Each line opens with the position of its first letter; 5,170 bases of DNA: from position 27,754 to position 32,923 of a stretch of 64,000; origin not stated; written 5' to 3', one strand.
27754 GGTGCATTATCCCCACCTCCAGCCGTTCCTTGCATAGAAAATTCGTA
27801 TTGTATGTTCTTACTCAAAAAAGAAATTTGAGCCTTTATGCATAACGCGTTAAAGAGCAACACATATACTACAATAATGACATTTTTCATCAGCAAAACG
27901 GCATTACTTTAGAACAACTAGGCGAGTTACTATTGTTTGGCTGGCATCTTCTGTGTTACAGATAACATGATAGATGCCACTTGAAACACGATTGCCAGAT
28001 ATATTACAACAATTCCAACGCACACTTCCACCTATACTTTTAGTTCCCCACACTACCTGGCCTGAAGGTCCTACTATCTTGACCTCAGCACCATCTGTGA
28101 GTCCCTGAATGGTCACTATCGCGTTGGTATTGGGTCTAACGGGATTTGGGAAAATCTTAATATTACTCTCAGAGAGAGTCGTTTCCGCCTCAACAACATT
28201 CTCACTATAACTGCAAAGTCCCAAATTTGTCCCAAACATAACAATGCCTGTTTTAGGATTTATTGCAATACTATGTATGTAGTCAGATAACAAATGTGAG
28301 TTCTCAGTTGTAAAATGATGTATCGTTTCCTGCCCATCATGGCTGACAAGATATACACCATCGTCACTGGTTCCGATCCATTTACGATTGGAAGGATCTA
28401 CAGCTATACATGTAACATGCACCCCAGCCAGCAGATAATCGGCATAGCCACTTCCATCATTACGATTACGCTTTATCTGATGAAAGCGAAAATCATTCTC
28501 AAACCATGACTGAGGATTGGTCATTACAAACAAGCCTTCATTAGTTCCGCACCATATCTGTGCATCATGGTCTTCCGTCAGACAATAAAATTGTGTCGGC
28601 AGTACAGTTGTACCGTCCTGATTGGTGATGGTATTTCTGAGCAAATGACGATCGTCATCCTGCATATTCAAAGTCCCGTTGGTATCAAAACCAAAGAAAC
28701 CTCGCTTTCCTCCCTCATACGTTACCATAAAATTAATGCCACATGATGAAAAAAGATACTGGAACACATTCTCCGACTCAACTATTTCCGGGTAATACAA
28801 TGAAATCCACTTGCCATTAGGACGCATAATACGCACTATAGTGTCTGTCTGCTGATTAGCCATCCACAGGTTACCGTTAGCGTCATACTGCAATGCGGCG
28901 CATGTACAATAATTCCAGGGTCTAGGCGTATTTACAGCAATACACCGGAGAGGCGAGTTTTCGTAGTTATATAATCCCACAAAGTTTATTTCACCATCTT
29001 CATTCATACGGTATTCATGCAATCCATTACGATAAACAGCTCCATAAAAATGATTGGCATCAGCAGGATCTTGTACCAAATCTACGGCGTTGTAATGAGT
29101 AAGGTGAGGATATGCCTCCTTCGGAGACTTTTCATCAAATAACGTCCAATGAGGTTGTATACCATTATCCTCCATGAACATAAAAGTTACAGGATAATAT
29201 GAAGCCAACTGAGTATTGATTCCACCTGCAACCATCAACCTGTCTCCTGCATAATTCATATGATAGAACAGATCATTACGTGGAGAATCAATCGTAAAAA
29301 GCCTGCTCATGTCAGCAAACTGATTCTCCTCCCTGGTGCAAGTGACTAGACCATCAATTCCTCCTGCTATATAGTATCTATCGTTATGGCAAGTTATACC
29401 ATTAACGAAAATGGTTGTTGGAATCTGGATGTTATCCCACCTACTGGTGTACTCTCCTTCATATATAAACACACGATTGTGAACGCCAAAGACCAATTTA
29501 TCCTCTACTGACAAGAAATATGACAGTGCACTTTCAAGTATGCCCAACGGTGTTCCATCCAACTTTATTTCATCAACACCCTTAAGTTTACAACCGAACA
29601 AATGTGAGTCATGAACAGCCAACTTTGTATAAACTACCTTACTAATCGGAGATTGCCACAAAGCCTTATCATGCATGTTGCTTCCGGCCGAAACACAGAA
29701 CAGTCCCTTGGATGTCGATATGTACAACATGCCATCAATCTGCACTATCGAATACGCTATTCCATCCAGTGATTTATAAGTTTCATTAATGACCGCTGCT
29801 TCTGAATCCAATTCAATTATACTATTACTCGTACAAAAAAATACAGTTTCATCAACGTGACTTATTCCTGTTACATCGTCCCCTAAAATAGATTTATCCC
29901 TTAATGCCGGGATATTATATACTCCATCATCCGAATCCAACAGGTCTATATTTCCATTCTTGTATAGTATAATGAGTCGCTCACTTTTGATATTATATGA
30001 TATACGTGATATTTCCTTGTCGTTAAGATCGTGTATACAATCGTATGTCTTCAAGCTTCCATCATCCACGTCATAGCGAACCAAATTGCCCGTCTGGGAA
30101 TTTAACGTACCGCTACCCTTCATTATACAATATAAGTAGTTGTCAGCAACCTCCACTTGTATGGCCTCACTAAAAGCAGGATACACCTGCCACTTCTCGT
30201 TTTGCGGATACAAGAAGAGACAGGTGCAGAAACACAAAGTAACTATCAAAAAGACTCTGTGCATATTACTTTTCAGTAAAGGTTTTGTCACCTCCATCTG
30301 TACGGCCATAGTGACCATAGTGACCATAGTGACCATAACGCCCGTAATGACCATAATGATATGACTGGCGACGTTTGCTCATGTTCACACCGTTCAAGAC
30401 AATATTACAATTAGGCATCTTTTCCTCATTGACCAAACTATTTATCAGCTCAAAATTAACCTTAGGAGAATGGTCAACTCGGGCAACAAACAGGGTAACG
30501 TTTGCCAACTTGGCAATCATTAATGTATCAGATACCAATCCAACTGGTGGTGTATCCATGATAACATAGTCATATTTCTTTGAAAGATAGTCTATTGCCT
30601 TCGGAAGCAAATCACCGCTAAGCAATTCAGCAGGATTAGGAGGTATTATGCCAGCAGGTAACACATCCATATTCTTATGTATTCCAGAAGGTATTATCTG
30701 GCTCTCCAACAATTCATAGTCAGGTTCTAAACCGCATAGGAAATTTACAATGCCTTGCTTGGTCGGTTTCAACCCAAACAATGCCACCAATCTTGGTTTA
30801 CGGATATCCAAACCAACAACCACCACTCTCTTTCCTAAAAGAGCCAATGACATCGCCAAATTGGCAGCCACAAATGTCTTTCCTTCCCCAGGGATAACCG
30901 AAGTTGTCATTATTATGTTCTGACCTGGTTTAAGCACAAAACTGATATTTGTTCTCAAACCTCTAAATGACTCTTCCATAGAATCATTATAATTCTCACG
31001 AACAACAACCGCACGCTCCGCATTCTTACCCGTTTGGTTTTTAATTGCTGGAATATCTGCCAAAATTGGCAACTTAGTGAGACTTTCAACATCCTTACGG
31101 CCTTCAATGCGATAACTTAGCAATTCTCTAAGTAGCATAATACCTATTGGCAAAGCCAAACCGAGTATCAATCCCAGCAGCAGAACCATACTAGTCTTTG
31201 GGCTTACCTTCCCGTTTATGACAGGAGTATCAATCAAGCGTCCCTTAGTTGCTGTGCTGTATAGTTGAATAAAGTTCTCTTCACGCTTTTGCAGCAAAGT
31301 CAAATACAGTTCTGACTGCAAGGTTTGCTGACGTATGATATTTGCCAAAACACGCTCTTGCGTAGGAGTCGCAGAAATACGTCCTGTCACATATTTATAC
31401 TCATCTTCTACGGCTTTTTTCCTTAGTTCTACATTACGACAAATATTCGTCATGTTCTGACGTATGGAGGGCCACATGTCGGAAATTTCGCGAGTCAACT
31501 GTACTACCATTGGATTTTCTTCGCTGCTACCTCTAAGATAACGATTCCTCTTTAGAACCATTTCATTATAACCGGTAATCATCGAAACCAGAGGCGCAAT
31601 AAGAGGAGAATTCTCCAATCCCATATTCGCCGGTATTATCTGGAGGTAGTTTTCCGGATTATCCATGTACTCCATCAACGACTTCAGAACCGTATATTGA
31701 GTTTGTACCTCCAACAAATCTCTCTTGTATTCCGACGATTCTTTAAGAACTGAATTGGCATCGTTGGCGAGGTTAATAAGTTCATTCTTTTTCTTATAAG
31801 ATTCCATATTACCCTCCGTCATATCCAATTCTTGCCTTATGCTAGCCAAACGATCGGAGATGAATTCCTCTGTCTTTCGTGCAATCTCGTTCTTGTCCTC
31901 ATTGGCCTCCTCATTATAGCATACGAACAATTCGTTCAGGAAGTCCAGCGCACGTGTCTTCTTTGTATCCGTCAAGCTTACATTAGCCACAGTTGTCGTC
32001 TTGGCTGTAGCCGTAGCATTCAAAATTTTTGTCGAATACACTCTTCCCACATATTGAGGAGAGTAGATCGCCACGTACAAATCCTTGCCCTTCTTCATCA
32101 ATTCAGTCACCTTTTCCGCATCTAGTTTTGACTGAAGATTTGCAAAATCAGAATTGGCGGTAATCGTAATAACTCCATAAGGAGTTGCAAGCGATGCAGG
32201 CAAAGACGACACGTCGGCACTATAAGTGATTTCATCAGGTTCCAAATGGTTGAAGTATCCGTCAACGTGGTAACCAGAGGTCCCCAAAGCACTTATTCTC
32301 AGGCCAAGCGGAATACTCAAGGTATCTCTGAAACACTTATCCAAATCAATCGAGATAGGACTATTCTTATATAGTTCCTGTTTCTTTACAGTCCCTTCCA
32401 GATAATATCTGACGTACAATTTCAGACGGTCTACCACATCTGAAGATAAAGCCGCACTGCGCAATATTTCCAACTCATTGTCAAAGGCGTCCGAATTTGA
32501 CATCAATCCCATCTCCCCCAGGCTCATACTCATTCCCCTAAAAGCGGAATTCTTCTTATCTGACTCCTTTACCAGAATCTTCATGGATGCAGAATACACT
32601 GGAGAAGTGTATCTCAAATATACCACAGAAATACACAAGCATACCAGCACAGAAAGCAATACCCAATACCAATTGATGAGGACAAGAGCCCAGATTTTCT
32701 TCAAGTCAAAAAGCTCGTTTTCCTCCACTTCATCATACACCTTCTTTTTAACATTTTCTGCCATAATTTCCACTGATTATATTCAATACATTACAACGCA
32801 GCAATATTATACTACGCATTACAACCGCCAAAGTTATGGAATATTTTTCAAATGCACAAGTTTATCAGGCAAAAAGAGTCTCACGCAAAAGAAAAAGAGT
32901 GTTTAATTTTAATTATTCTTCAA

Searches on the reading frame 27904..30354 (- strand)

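Call 78: search_protein_families(library=pfam, proteins=[window:27904-30354:-], max_evalue=0.00001)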
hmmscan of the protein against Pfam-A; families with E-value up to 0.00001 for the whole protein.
window:27904-30354:- (816 aa): 2 families
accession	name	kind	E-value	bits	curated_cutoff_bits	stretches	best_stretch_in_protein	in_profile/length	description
PF21544.3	PorZ_N_b_propeller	-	5.4e-30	105.2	27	1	89-234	7-154/154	TSS9, PorZ, N-terminal beta-propeller domain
PF07494.17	Reg_prop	-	8.1e-07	28.9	20.4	0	643-663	3-23/24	Two component regulator propeller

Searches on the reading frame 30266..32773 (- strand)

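Call 78: search_protein_families(library=pfam, proteins=[window:30266-32773:-], max_evalue=0.00001)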
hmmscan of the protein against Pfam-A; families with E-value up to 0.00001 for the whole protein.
window:30266-32773:- (835 aa): 4 families
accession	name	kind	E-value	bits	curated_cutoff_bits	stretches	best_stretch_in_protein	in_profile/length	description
PF02706.20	Wzz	-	1.9e-11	44.6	25.5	1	22-116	3-90/91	Chain length determinant protein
PF13807.11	GNVR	-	8.3e-11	42.1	27.7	1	471-550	2-81/82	G-rich domain on putative tyrosine kinase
PF13614.12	AAA_31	-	2.8e-09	37.6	27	1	628-749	11-134/177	AAA domain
PF10609.15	ParA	-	1.9e-07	31.2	27.1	1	618-757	3-134/246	NUBPL iron-transfer P-loop NTPase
